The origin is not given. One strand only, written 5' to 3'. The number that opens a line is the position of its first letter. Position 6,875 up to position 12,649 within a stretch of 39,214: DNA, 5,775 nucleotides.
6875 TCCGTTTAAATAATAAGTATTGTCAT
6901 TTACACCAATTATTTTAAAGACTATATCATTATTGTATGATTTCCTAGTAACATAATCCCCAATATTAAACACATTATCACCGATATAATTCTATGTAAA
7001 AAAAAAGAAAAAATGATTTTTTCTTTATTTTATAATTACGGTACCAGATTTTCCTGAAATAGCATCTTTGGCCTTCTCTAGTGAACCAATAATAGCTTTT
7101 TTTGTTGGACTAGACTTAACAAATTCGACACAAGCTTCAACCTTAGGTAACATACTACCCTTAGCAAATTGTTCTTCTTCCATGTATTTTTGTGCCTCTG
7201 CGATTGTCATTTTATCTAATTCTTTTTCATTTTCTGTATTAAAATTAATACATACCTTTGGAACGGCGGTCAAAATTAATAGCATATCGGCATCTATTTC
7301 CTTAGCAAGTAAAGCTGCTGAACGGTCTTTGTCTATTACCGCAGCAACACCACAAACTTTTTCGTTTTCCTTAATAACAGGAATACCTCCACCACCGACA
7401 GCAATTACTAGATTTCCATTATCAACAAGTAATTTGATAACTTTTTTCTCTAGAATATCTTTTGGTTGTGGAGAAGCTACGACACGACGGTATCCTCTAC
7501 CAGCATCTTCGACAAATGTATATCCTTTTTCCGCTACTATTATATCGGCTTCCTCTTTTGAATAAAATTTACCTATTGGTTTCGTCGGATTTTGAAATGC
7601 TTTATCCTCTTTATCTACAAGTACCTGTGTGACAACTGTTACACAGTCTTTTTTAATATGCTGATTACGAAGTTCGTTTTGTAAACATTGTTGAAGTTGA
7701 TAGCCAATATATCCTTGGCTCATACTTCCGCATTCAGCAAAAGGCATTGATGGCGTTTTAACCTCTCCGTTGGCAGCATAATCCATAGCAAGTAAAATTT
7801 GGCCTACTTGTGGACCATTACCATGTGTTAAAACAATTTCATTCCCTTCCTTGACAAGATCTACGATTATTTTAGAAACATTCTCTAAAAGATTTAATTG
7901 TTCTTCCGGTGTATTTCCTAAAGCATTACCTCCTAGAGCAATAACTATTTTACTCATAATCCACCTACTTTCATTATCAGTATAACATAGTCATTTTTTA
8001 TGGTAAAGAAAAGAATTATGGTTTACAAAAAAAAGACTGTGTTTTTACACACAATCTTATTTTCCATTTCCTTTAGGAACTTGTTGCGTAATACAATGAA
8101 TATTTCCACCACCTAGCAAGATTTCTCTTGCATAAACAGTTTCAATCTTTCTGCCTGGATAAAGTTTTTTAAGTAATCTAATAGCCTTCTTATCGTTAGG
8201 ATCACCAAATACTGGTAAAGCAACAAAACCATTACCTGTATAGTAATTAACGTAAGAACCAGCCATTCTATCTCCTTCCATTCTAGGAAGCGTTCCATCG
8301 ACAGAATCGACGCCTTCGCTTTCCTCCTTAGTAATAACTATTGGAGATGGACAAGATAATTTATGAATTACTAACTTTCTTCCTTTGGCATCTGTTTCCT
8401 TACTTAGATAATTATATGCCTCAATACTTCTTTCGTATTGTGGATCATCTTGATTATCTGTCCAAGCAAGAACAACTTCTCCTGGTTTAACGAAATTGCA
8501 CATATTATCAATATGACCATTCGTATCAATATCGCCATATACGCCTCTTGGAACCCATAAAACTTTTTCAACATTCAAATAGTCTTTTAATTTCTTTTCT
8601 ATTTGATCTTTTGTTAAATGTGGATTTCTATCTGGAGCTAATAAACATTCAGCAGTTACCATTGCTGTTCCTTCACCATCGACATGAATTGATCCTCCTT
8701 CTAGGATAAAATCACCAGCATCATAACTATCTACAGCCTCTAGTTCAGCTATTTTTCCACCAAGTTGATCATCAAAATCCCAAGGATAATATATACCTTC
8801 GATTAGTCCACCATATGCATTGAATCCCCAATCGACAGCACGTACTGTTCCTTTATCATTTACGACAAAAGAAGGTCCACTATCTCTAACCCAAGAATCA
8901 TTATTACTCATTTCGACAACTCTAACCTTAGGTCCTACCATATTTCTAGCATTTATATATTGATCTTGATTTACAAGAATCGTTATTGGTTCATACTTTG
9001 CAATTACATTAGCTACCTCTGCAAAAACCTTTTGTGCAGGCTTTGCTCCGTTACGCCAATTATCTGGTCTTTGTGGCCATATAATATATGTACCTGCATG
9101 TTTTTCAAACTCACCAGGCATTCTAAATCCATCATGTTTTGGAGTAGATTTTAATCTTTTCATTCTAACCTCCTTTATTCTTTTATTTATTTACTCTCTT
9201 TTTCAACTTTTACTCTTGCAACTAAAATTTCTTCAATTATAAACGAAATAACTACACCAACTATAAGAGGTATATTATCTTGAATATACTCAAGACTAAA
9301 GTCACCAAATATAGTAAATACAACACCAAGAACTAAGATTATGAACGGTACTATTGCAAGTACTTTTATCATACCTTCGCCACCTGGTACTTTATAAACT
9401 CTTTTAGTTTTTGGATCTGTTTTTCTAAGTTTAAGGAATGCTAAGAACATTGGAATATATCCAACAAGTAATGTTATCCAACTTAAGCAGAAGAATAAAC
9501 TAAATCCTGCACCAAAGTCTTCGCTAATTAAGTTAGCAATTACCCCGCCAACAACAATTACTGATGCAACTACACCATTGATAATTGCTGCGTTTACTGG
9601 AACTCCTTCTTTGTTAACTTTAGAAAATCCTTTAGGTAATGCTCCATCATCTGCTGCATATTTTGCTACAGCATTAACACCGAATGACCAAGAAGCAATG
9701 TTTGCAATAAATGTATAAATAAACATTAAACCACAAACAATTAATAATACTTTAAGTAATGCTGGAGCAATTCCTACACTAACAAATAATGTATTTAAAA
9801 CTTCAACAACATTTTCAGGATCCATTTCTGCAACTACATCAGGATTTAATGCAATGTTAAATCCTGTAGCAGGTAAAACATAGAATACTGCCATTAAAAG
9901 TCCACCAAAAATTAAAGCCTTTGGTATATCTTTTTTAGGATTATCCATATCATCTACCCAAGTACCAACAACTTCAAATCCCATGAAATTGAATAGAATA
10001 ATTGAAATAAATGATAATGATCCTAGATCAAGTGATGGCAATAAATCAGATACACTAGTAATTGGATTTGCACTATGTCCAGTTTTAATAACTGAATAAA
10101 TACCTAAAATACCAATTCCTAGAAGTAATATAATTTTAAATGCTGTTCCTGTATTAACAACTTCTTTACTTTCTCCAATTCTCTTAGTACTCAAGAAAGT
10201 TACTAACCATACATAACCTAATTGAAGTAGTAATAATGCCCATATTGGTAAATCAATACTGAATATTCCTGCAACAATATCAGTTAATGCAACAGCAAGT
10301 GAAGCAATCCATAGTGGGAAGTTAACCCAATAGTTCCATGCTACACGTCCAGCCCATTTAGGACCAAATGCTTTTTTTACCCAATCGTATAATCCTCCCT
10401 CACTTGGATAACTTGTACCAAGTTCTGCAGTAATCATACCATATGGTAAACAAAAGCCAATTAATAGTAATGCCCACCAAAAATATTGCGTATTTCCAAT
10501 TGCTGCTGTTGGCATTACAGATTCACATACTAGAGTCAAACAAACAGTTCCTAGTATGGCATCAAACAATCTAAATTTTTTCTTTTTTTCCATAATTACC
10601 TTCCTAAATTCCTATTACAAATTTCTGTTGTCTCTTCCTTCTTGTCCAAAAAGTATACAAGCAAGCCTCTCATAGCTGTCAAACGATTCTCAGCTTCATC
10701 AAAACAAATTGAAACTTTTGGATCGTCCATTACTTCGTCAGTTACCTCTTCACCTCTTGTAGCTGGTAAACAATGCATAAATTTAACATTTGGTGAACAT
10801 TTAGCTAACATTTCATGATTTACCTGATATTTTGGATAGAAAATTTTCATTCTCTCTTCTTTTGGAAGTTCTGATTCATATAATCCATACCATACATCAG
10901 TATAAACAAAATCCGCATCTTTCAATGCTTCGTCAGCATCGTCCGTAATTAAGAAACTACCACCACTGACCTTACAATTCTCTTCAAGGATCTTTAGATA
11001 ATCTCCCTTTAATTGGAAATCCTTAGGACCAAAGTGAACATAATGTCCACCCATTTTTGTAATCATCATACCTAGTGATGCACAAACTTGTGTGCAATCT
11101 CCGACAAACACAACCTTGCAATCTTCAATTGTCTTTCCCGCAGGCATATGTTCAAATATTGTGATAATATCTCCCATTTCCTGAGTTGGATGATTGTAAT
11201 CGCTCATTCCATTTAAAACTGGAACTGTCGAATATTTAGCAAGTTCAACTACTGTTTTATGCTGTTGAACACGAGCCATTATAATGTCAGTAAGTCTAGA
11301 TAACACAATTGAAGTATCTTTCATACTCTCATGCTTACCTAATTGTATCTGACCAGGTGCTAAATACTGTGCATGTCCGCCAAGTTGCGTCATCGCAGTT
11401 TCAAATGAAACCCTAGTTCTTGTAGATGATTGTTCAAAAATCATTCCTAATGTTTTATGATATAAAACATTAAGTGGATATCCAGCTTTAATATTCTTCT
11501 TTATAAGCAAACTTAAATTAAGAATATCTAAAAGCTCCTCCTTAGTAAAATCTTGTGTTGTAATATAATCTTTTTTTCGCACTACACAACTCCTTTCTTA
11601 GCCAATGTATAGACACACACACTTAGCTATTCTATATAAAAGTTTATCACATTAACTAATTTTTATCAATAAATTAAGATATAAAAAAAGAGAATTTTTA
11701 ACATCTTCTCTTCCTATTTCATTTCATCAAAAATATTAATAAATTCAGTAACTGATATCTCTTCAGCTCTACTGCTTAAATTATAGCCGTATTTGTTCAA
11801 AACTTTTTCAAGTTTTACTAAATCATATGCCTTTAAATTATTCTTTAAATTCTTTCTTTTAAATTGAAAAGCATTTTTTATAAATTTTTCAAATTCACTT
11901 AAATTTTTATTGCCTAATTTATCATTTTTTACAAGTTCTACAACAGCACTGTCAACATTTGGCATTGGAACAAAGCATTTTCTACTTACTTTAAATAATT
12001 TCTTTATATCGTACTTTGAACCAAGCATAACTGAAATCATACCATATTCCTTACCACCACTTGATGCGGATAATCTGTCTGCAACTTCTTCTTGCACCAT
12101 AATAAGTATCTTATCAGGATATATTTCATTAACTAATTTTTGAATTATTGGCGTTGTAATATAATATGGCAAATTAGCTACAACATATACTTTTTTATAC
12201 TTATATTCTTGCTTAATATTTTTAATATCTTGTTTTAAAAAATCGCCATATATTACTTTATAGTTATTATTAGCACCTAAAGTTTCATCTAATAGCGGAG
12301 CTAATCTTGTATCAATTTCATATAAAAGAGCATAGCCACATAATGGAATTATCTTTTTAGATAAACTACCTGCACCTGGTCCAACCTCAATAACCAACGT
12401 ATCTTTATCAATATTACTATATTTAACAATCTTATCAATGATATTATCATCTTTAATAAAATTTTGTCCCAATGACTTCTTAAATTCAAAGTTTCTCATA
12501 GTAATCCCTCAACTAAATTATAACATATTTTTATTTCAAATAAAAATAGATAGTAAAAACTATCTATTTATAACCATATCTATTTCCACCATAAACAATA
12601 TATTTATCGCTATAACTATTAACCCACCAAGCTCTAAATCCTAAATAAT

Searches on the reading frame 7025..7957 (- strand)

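Call 62: search_protein_families(library=pfam, proteins=[window:7025-7957:-], max_evalue=0.0001)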
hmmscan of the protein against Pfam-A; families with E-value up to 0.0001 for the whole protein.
window:7025-7957:- (310 aa): 1 family
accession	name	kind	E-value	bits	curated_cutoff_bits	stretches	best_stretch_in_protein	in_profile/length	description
PF00696.33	AA_kinase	-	1.8e-31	110.2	24.9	1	3-284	2-227/234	Amino acid kinase family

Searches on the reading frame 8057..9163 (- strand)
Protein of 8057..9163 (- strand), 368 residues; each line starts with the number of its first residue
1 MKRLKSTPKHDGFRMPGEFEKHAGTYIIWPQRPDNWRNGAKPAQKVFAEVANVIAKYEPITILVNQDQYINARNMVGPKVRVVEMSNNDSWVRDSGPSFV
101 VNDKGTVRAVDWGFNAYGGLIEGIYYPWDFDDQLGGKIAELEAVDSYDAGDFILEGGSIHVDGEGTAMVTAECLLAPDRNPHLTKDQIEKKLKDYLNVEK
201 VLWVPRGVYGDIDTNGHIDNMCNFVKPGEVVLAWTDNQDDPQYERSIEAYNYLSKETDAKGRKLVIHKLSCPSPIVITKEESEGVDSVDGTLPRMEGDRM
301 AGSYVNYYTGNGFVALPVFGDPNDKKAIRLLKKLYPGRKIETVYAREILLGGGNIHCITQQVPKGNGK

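Call 62: search_protein_families(library=pfam, proteins=[window:8057-9163:-], max_evalue=0.0001)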
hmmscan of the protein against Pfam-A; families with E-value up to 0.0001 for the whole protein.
window:8057-9163:- (368 aa): 1 family
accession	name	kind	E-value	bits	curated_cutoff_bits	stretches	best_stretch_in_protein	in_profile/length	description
PF04371.20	PAD_porph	-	1.2e-117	393.2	25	1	14-363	1-321/321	Porphyromonas-type peptidyl-arginine deiminase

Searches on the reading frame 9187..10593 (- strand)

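Call 62: search_protein_families(library=pfam, proteins=[window:9187-10593:-], max_evalue=0.0001)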
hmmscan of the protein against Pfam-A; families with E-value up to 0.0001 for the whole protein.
window:9187-10593:- (468 aa): 2 families
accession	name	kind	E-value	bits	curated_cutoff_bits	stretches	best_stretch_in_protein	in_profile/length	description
PF13520.12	AA_permease_2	-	2.8e-45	155.5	27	1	13-443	7-419/427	Amino acid permease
PF00324.27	AA_permease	-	2.4e-26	92.9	24.6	1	12-441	6-444/470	Amino acid permease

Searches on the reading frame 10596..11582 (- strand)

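Call 62: search_protein_families(library=pfam, proteins=[window:10596-11582:-], max_evalue=0.0001)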
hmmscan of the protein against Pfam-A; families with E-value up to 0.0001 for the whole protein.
window:10596-11582:- (328 aa): 2 families
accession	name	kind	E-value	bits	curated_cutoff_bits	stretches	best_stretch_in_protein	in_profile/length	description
PF00185.30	OTCace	-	4.4e-48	163.7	29.4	1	154-310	2-156/157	Aspartate/ornithine carbamoyltransferase, Asp/Orn binding domain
PF02729.26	OTCace_N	-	2.6e-45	154.6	29.9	1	4-144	1-148/148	Aspartate/ornithine carbamoyltransferase, carbamoyl-P binding domain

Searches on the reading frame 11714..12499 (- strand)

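Call 62: search_protein_families(library=pfam, proteins=[window:11714-12499:-], max_evalue=0.0001)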
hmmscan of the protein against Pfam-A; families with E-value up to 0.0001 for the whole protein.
window:11714-12499:- (261 aa): 1 family
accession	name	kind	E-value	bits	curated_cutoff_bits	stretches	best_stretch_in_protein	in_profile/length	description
PF00398.26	RrnaAD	-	9.3e-60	202.4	24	1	4-260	2-261/263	Ribosomal RNA adenine dimethylase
